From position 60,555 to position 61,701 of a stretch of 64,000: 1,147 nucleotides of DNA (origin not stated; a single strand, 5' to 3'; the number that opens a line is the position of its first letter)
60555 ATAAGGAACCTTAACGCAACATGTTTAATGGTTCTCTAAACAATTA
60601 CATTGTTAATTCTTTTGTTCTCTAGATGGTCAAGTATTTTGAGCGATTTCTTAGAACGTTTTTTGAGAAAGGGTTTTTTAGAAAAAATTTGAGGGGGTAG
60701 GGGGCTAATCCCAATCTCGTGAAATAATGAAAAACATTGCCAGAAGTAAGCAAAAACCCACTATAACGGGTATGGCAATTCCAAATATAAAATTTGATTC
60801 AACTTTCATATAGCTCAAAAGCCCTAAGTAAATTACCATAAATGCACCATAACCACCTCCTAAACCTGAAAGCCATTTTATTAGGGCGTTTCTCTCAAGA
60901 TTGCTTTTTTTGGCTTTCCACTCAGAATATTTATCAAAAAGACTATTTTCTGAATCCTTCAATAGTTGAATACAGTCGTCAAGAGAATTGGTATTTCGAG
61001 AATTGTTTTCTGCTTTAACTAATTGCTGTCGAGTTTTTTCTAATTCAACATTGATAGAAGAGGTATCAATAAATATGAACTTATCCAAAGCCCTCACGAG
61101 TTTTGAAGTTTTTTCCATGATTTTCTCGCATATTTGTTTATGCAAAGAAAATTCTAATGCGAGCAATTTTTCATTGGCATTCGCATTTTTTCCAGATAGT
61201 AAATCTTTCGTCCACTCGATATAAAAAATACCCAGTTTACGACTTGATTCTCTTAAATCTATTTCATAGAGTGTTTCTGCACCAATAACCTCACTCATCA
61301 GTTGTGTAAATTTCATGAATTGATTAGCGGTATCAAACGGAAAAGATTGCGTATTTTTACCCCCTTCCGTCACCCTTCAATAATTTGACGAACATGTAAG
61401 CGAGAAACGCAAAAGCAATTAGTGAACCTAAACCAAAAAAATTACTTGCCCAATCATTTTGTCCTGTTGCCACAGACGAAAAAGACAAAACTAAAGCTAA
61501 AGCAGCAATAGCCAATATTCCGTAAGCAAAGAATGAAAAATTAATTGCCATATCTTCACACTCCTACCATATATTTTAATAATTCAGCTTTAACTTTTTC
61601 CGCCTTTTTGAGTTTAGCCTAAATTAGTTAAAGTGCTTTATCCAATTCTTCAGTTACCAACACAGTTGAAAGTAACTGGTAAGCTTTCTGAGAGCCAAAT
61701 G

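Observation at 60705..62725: SIR2_2-type protein with two small membrane proteins: candidate undescribed archaeal defence / abortive-infection module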

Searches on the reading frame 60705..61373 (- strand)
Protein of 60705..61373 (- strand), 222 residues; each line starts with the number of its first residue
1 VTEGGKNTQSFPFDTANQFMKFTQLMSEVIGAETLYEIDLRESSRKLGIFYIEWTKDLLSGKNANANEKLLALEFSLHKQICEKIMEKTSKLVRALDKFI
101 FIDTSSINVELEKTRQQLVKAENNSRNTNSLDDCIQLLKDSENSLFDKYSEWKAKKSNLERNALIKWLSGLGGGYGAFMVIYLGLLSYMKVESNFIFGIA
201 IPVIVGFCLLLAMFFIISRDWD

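Call 3: search_protein_families(library=pfam, proteins=[window:60705-61373:-], max_evalue=0.1)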
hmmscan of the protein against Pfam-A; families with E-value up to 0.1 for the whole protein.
window:60705-61373:- (222 aa): 3 families
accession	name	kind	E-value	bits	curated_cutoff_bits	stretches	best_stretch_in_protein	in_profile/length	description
PF20990.2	DUF2207_C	-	0.0011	19.2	33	1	90-214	75-187/247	Predicted membrane protein (DUF2207) C-terminal domain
PF04043.20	PMEI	-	0.0046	17.5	29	1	78-169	12-113/156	Plant invertase/pectin methylesterase inhibitor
PF19172.5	DUF5854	-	0.0069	16.7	27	1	97-166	17-86/159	Family of unknown function (DUF5854)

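Call 4: search_protein_families(library=padloc, proteins=[window:60705-61373:-], max_evalue=0.1)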
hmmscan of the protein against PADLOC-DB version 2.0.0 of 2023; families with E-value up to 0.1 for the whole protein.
window:60705-61373:- (222 aa): 2 families
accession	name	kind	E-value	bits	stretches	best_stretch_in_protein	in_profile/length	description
PDLC04752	PDC-M64A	-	0.0093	13.9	1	138-178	23-63/174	-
PDLC01581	Cas11e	-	0.012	13.5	1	42-143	40-143/186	CAS-I-E; effector_SS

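Call 9: search_protein_families(library=ncbifam, proteins=[window:60705-61373:-], max_evalue=0.1)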
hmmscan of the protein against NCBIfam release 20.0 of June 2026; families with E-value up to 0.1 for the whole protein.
window:60705-61373:- (222 aa): 0 families

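Call 10: search_protein_families(library=phrogs, proteins=[window:60705-61373:-], max_evalue=0.1)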
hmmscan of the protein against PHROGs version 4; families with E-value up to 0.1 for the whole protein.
window:60705-61373:- (222 aa): 0 families

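Call 30: search_protein_representatives(protein=window:60705-61373:-)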
Query: 222 residues. Proteins with E-value up to 0.001 (for the whole library): 14; up to 1e-10: 11; up to 1e-30: 7. The best 14 are listed.
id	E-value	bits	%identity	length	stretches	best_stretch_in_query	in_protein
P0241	1.1e-113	394.6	90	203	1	20-222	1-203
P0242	8.0e-49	182.7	42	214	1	9-219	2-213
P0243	5.9e-39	150.5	38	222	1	7-211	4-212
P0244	5.3e-38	147.4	41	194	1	8-197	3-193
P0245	2.9e-37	145.0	37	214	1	12-220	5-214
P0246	4.0e-33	131.5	37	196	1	26-220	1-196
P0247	4.4e-32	128.1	32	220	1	14-210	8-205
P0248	7.0e-28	114.3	39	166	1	69-216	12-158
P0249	1.2e-27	113.6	32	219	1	12-212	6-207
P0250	3.1e-18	82.8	51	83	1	139-219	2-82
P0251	5.5e-16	75.5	38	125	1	100-219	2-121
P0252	1.6e-07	47.8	40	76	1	7-79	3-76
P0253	2.4e-05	40.7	26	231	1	22-217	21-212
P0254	5.3e-04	36.3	28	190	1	68-196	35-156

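Call 31: find_homologous_proteins(query=window:60705-61373:-, max_evalue=0.01)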
Query window:60705-61373:- (222 aa): 2 proteins with E <= 0.01 among 139 candidates.
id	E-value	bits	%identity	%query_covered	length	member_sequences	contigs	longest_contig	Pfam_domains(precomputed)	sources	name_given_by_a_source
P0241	3.5e-113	395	90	91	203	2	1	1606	-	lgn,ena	-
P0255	1.7e-93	330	75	91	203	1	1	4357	-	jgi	-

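Call 32: find_encoding_contigs(protein=P0255, flank=6000, max_places=3)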
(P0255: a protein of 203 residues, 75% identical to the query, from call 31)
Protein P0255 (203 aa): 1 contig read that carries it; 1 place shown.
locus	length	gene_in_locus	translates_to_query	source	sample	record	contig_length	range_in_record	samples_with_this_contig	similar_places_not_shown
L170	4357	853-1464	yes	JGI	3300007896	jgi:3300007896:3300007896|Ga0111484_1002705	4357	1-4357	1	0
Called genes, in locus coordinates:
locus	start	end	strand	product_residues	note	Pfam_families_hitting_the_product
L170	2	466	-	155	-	?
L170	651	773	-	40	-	-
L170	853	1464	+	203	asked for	-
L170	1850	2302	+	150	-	PF10604:Polyketide_cyc2, PF08327:AHSA1 (weak)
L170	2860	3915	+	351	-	-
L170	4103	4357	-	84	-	?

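Call 33: find_encoding_contigs(protein=P0241, flank=6000, max_places=3)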
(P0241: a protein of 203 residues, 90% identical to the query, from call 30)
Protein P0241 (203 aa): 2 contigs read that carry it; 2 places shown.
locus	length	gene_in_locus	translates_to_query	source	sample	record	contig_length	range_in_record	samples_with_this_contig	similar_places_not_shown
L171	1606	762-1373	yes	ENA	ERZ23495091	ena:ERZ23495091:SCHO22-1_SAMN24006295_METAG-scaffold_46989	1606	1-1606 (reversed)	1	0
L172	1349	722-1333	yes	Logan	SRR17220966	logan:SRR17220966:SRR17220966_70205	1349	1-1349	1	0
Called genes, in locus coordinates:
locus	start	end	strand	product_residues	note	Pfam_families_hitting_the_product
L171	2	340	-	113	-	?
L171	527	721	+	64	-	-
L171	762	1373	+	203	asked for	-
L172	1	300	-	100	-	?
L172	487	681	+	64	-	-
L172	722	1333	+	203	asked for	-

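Call 34: find_encoding_contigs(protein=P0242, flank=6000, max_places=3)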
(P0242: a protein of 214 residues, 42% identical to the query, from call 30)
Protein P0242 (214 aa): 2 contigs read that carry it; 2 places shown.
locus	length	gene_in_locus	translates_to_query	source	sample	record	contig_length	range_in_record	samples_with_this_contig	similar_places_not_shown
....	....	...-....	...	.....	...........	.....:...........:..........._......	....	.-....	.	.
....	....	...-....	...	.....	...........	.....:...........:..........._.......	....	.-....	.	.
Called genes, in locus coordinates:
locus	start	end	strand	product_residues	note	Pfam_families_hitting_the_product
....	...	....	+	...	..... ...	-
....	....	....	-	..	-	?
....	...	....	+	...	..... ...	-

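Call 67: search_dna_similar(query=window:60705-61373:-, collection=phages, mode=protein, max_evalue=1, max_rows=10)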
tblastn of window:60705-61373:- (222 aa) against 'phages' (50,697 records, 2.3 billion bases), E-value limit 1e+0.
No match.

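Call 76: predict_structure(alignment_id=A3)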
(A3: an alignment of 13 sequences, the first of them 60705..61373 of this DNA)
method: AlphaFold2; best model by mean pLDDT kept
length: 222 residues; sequences in the alignment: 13
mean_pLDDT: 83.6   pTM: 0.72
mean pLDDT of the five models: 83.6, 82.2, 81.9, 81.5, 80.6
residues with pLDDT >= 90: 74; 70-90: 123; 50-70: 13; < 50: 12
segments of 3 or more residues with pLDDT < 50: 1-10
pLDDT, mean of each block of 10 residues (from residue 1): 41 75 90 90 90 85 75 93 94 85 88 93 79 91 93 90 86 88 86 78 87 72 41
secondary structure, 60 per line:
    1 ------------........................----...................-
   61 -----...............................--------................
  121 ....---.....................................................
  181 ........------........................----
elements in order: H13-36 H41-59 H66-96 H105-124 H128-188 H195-218

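Call 78: fold_search(model_id=the predicted structure, library=pdb)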
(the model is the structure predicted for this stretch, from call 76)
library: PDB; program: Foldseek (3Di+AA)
matches with E <= 10: 251; with E <= 0.001: 0
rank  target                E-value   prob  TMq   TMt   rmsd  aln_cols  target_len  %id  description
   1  7ekm_A                3.0e-01  0.20  0.20  0.10  32.3       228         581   13  Mitochondrial outer membrane protein (released 2021-08-25)
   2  2xra_A                3.2e-01  0.18  0.18  0.19  18.6       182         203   15  crystal structure of the HK20 Fab in complex with a gp41 mimetic 5- Helix (released 2010-12-15)
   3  3o3x                  4.4e-01  0.18  0.17  0.19  17.0       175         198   14  Crystal structure of gp41-5, a single-chain 5-helix-bundle based on HIV gp41 (released 2011-07-27)
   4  6rjx                  6.6e-01  0.47  0.29  0.38  13.1       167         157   18  Crystal structure of the N-terminal domain of Lyme disease agent Borrelia burgdorferi major virulence factor BB0323 (nat (released 2019-09-11)
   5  6pb0_R                8.5e-01  0.20  0.28  0.23  27.6       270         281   11  Cryo-EM structure of Urocortin 1-bound Corticotropin-releasing factor 1 receptor in complex with Gs protein and Nb35 (released 2020-02-12)
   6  9hmx_A                9.4e-01  0.14  0.20  0.24  37.8       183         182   11  Structure of SteB-RipA complex from Mycobacterium tuberculosis (released 2025-07-30)
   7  3ma9_A                9.9e-01  0.16  0.20  0.22  13.9       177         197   14  Crystal structure of gp41 derived protein complexed with fab 8066 (released 2010-12-01)
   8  6y07_MODEL_1_A        1.1e+00  0.33  0.28  0.36  10.6       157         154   13  Designing a Granulopoietic Protein by Topological Rescaffolding 1: Sohair (released 2020-03-18)
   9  7pro_A                1.1e+00  0.08  0.17  0.08  32.0       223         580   14  Structure of CtAtm1 in the inward-open with Glutathione-complexed [2Fe-2S] cluster bound (released 2022-08-10)
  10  7jh6_A                1.3e+00  0.21  0.24  0.30  14.3       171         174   18  De novo designed two-domain di-Zn(II) and porphyrin-binding protein (released 2020-12-09)
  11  6qo1_A                1.5e+00  0.13  0.23  0.26  12.8       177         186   15  Crystal structure of Borrelia (Borreliella) burgdorferi outer surface protein BBA69 (released 2019-06-26)
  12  3mac_A                1.5e+00  0.10  0.17  0.19  13.8       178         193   15  crystal structure of GP41-derived protein complexed with fab 8062 (released 2010-12-08)
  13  6ixf_A                1.5e+00  0.08  0.18  0.18  29.4       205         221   14  Crystal structure of SeMet apo SH3BP5 (P41) (released 2019-03-20)
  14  8i4v_A                1.6e+00  0.16  0.31  0.24  46.2       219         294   16  Cryo-EM structure of 5-subunit Smc5/6 arm region (released 2024-06-26)
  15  8ffl_B                1.6e+00  0.15  0.26  0.12  19.9       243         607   15  Wildtype rat TRPV2 in nanodiscs bound to RR (released 2024-02-07)
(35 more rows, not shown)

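Call 79: search_protein_families(library=padloc, proteins=[L170:1850-2302:+], max_evalue=0.001)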
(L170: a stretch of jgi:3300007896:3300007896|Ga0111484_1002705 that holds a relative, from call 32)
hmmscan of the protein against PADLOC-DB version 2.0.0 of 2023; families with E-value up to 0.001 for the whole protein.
L170:1850-2302:+ (150 aa): 0 families

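Call 80: search_protein_families(library=pfam, proteins=[L171:2-340:-, L170:2-466:-], max_evalue=0.01)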
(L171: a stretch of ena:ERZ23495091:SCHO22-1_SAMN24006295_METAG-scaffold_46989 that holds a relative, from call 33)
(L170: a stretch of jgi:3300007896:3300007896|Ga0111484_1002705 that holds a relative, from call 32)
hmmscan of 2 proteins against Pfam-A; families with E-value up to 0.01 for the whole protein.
L171:2-340:- (113 aa): 0 families

L170:2-466:- (155 aa): 1 family
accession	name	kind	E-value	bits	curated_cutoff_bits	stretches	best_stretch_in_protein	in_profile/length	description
PF24517.2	CBM96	-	5.5e-20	72.3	26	1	35-140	5-106/164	Carbohydrate-binding module family 96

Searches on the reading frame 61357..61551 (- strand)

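Call 3: search_protein_families(library=pfam, proteins=[window:61357-61551:-], max_evalue=0.1)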
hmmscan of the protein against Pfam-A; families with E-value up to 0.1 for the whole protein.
window:61357-61551:- (64 aa): 1 family
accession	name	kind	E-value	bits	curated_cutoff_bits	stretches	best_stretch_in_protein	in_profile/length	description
PF18895.5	T4SS_pilin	-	0.091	13.3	26.6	1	26-61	4-40/71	Type IV secretion system pilin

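Call 4: search_protein_families(library=padloc, proteins=[window:61357-61551:-], max_evalue=0.1)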
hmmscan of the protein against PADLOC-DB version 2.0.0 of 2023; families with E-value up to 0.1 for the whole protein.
window:61357-61551:- (64 aa): 0 families

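Call 9: search_protein_families(library=ncbifam, proteins=[window:61357-61551:-], max_evalue=0.1)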
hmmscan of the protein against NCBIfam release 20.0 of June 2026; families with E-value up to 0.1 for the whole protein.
window:61357-61551:- (64 aa): 0 families

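Call 10: search_protein_families(library=phrogs, proteins=[window:61357-61551:-], max_evalue=0.1)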
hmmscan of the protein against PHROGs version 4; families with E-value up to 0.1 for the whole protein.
window:61357-61551:- (64 aa): 0 families
